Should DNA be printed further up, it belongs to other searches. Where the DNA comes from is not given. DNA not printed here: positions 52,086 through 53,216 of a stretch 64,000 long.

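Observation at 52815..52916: The second hypervariable island marks where the duplicated segment ends, as expected at a DGR homing (IMH) boundary.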

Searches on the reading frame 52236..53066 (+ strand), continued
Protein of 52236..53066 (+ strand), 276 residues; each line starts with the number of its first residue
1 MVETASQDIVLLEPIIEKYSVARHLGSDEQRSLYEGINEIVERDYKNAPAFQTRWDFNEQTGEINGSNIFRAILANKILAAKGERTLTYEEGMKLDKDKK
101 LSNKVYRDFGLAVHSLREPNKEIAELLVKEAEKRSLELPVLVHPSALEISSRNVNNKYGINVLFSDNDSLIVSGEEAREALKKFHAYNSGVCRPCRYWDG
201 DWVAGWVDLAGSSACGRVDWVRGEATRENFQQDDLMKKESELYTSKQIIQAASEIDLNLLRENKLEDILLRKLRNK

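Call 107: search_protein_representatives(alignment_id=A3)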
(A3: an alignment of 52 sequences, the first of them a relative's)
Query: 52 sequences, 255 profile positions. Proteins with E-value up to 0.001 (for the whole library): 981; up to 1e-10: 709; up to 1e-30: 236. The best 150 are listed.
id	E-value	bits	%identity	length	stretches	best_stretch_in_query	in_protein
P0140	3.2e-100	351.1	-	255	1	1-240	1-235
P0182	3.7e-92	324.7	-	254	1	1-254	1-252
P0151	3.1e-91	321.7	-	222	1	1-227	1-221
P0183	4.8e-88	311.2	-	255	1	1-254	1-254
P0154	2.1e-87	309.1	-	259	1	1-254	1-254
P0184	4.6e-85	301.4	-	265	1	3-244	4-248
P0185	7.4e-82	290.9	-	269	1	7-244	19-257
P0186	6.6e-79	281.3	-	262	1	1-246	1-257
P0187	1.6e-77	276.7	-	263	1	1-230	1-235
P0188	4.2e-76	272.1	-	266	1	1-242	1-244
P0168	1.5e-75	270.2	-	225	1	3-218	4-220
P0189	2.6e-75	269.5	-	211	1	3-214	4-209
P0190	2.1e-74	266.5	-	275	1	3-253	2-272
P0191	8.1e-73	261.3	-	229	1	1-222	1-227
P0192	1.1e-71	257.6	-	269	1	1-245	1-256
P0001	1.0e-69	251.1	-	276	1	3-254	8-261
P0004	5.0e-61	222.7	-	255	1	6-251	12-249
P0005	1.9e-57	211.0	-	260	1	3-251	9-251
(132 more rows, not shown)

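Call 109: search_solved_structures(query=A4, max_evalue=10, show_alignments=2)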
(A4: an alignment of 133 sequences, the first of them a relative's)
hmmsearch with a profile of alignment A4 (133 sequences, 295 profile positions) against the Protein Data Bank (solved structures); distinct sequences matched with E-value up to 10: 6.
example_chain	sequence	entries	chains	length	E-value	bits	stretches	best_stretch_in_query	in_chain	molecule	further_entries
2oct_A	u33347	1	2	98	0.03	16.8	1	36-82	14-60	Cystatin B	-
1stf_I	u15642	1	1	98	0.031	16.7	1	36-82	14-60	STEFIN B (CYSTATIN B)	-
8gqq_A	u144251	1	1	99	0.047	16.1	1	35-86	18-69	Cystatin-A2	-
3tsw_A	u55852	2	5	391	0.26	13.7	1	163-227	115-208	Tight junction protein ZO-1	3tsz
3shw_A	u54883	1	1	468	0.35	13.3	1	163-227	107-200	Tight junction protein ZO-1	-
8dbs_X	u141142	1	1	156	5.4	9.4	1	211-275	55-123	ATP synthase subunit b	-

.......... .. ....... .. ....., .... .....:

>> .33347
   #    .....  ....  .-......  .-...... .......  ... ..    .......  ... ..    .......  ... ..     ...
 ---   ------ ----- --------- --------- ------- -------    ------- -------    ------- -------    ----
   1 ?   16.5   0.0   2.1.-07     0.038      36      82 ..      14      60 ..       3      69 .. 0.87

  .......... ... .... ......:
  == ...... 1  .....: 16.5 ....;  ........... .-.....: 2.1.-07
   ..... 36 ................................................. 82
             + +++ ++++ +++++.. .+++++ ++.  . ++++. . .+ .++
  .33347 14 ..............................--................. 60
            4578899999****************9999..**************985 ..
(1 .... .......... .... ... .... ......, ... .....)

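Call 110: search_protein_families(library=pfam, alignment_id=A4, max_evalue=0.01)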
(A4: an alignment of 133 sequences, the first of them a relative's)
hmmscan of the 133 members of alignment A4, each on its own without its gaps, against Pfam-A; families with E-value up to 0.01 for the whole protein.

A. member 1, P0001 (276 aa): 0 families

B. families by the number of members that match (of 133 scanned): 2 families
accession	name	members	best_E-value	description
PF02151.25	UVR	1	5.3e-09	UvrB/uvrC motif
PF16517.10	Nore1-SARAH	1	0.0056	Novel Ras effector 1 C-terminal SARAH (Sav/Rassf/Hpo) domain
